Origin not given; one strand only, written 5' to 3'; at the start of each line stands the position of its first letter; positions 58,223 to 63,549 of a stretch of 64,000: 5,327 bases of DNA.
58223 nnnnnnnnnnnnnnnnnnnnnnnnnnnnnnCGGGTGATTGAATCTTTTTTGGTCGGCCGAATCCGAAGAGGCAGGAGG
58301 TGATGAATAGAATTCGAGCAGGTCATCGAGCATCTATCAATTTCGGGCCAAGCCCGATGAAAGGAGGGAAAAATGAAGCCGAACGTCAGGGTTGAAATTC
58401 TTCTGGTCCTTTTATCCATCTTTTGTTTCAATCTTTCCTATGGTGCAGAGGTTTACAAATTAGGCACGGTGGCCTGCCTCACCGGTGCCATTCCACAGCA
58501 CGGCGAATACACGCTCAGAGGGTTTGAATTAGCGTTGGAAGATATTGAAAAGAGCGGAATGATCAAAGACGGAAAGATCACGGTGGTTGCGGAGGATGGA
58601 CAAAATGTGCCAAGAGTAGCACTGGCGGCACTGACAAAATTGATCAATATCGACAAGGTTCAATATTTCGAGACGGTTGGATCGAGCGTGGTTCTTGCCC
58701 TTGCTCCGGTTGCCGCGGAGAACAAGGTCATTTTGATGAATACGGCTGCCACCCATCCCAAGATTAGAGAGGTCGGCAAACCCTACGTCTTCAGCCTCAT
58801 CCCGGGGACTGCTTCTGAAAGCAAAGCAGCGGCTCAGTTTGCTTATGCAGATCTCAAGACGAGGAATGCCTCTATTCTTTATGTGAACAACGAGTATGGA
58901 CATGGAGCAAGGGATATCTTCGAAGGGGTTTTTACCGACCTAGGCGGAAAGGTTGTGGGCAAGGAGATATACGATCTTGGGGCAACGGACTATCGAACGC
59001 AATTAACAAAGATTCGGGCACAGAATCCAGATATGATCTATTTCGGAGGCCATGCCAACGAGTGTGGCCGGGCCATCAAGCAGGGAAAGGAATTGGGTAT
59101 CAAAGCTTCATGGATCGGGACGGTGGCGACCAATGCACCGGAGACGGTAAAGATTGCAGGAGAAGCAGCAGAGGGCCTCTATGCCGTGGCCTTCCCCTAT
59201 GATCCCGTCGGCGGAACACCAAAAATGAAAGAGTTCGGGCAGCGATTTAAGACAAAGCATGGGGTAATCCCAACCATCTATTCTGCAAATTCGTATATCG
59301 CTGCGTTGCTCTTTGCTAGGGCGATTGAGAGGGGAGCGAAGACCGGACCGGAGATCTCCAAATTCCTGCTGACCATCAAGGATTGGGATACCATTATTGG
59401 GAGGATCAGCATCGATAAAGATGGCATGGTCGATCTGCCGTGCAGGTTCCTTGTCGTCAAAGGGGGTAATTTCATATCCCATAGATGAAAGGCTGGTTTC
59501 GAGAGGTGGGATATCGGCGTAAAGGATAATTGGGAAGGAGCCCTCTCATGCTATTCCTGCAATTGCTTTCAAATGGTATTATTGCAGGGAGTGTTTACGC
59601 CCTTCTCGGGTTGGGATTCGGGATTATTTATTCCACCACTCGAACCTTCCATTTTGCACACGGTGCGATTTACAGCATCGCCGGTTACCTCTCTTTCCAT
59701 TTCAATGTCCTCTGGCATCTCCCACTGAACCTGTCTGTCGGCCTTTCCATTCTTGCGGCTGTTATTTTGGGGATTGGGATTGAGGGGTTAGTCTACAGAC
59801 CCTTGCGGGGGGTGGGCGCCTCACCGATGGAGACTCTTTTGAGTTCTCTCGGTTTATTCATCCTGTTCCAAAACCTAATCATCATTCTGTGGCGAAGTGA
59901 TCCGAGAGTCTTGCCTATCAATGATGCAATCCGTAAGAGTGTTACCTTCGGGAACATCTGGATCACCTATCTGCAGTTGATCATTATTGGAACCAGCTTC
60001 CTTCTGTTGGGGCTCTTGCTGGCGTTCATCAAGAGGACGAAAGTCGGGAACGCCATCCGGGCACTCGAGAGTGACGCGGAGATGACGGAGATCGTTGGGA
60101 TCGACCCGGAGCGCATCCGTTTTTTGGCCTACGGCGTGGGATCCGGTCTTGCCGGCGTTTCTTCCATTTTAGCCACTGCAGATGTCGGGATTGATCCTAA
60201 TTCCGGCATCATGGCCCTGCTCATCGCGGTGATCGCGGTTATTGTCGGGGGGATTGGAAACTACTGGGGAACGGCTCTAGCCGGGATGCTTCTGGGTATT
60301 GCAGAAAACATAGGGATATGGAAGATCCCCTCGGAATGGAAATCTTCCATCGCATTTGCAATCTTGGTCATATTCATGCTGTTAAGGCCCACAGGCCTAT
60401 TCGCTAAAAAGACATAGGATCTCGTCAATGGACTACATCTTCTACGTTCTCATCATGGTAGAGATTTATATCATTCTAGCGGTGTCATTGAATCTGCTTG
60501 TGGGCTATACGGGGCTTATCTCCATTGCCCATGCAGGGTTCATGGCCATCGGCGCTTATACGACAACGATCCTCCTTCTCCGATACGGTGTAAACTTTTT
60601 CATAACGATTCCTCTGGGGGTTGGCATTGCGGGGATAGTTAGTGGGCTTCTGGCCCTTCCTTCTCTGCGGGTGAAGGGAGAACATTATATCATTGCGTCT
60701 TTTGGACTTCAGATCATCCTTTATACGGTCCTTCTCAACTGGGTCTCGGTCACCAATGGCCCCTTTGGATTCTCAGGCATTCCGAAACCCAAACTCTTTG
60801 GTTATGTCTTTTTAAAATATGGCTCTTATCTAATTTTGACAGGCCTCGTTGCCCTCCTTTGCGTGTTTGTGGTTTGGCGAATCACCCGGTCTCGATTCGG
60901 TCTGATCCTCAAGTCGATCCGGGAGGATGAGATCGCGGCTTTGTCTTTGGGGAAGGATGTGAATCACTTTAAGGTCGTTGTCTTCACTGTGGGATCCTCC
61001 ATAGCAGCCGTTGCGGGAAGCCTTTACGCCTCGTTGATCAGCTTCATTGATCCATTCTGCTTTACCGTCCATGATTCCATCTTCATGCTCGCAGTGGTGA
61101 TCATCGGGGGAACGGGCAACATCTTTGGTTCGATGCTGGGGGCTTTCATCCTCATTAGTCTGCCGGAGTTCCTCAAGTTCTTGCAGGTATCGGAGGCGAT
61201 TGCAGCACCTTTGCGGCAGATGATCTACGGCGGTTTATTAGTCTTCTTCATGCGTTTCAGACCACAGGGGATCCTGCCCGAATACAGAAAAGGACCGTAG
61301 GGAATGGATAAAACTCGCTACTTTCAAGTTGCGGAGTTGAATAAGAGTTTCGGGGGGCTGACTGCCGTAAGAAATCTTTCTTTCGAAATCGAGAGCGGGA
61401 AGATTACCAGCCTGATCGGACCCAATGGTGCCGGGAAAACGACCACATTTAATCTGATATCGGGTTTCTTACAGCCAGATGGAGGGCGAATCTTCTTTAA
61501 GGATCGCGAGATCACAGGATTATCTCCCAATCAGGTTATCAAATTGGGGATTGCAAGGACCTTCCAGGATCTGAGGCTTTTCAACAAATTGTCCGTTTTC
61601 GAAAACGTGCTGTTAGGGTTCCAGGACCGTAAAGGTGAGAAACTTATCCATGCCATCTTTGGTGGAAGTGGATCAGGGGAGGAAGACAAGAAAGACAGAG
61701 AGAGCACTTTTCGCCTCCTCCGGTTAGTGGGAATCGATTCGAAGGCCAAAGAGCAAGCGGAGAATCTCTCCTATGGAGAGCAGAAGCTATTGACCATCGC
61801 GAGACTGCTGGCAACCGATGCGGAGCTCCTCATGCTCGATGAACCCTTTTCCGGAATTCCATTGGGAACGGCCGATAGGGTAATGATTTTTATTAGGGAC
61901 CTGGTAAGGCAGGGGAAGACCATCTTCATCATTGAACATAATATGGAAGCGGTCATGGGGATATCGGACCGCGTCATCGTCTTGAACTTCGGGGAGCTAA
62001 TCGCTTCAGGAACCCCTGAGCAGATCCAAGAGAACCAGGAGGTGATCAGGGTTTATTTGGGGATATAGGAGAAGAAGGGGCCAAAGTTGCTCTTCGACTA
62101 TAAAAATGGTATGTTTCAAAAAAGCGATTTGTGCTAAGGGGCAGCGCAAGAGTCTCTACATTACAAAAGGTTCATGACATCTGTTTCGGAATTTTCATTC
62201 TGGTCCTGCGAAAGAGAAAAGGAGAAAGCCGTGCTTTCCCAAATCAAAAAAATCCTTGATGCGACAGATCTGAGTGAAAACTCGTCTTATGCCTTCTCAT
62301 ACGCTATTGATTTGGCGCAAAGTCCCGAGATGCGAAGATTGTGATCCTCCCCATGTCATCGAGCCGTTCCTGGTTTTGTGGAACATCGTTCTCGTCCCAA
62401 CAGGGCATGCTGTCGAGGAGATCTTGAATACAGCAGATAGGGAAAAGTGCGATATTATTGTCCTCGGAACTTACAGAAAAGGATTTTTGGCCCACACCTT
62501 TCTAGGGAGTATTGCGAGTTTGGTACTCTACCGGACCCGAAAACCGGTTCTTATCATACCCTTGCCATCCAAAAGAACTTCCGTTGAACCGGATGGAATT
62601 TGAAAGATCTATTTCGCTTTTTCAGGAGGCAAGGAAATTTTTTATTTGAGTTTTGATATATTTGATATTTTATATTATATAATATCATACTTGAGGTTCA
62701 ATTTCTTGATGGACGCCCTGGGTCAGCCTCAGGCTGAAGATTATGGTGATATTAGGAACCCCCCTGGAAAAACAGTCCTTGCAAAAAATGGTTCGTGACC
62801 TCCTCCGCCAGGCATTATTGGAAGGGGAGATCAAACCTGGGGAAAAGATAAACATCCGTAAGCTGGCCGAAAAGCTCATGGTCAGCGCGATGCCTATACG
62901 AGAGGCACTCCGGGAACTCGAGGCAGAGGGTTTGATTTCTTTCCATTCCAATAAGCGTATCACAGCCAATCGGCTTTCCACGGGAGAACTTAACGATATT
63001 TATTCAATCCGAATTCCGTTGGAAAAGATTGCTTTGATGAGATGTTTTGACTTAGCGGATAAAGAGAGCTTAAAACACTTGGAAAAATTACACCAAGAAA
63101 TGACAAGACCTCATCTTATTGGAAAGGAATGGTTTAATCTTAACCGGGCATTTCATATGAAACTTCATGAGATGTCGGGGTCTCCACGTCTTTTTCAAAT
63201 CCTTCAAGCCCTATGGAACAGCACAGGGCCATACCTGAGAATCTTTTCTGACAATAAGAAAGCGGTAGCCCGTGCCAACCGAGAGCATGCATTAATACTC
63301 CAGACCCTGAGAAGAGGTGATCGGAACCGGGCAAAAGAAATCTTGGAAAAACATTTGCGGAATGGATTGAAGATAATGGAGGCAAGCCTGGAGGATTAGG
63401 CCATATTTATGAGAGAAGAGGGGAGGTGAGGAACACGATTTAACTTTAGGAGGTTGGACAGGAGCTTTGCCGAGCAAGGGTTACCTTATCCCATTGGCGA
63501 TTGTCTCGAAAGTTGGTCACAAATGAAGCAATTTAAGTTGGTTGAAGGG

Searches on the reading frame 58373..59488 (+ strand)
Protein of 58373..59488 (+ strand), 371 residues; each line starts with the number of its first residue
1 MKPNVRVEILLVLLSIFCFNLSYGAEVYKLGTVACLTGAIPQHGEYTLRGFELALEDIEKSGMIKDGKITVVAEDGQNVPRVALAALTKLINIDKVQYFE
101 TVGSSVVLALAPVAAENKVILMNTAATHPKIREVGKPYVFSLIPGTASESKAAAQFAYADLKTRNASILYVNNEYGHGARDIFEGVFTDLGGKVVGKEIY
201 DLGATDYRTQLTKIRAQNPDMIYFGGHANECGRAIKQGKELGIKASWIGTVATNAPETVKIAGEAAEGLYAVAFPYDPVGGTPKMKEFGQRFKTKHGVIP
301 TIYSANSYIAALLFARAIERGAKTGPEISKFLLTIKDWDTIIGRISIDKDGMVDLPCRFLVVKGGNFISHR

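Call 11: search_protein_families(library=pfam, proteins=[window:58373-59488:+], max_evalue=0.00001)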
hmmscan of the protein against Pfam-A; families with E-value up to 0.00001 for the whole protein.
window:58373-59488:+ (371 aa): 3 families
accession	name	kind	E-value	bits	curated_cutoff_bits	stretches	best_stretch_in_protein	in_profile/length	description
PF13458.12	Peripla_BP_6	-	1.4e-60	206.3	31.7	1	28-365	2-342/343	Periplasmic binding protein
PF01094.35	ANF_receptor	-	5.9e-17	62.2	25.4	1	50-322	5-294/353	Receptor family ligand binding region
PF13433.12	Peripla_BP_5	-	3.3e-13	49.9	27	1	29-349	2-322/363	Periplasmic binding protein domain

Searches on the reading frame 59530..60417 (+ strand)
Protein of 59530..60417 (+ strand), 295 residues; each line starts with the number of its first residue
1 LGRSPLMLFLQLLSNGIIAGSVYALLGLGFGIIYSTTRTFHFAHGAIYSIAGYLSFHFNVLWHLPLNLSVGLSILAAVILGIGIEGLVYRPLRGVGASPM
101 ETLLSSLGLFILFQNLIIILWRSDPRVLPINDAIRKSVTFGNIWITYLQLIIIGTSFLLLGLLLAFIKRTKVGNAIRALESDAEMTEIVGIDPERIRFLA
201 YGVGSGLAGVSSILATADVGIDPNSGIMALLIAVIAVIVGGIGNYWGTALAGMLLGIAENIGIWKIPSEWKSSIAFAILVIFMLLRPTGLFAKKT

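Call 11: search_protein_families(library=pfam, proteins=[window:59530-60417:+], max_evalue=0.00001)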
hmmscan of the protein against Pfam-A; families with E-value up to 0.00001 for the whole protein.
window:59530-60417:+ (295 aa): 1 family
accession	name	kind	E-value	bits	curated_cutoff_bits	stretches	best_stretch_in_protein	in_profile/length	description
PF02653.21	BPD_transp_2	-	7.8e-30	104.3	26.8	1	13-283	2-269/269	Branched-chain amino acid transport system / permease component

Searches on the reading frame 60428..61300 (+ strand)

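Call 11: search_protein_families(library=pfam, proteins=[window:60428-61300:+], max_evalue=0.00001)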
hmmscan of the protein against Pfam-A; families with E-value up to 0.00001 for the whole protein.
window:60428-61300:+ (290 aa): 1 family
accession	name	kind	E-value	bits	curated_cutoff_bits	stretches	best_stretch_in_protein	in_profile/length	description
PF02653.21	BPD_transp_2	-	5e-48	164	26.8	1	3-275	1-269/269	Branched-chain amino acid transport system / permease component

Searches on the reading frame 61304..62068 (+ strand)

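Call 11: search_protein_families(library=pfam, proteins=[window:61304-62068:+], max_evalue=0.00001)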
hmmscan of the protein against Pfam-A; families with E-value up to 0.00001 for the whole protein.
window:61304-62068:+ (254 aa): 3 families
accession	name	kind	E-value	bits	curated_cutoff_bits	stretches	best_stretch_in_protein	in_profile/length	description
PF00005.33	ABC_tran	-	7.4e-32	111.2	25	1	23-182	2-136/137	ABC transporter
PF13304.12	AAA_21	-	2.3e-11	44.8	27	1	72-198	161-284/304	AAA domain, putative AbiEii toxin, Type IV TA system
PF12399.14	BCA_ABC_TP_C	-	1.9e-09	37.3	25.5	1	231-253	1-23/27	Branched-chain amino acid ATP-binding cassette transporter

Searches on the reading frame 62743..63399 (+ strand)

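Call 11: search_protein_families(library=pfam, proteins=[window:62743-63399:+], max_evalue=0.00001)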
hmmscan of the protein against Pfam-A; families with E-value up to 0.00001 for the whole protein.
window:62743-63399:+ (218 aa): 2 families
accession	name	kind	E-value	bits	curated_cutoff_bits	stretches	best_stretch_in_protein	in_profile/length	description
PF07729.17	FCD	-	2.6e-22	80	24.3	1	85-206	1-124/125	FCD domain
PF00392.27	GntR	-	7.1e-17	61.3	27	1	14-71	2-60/64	Bacterial regulatory proteins, gntR family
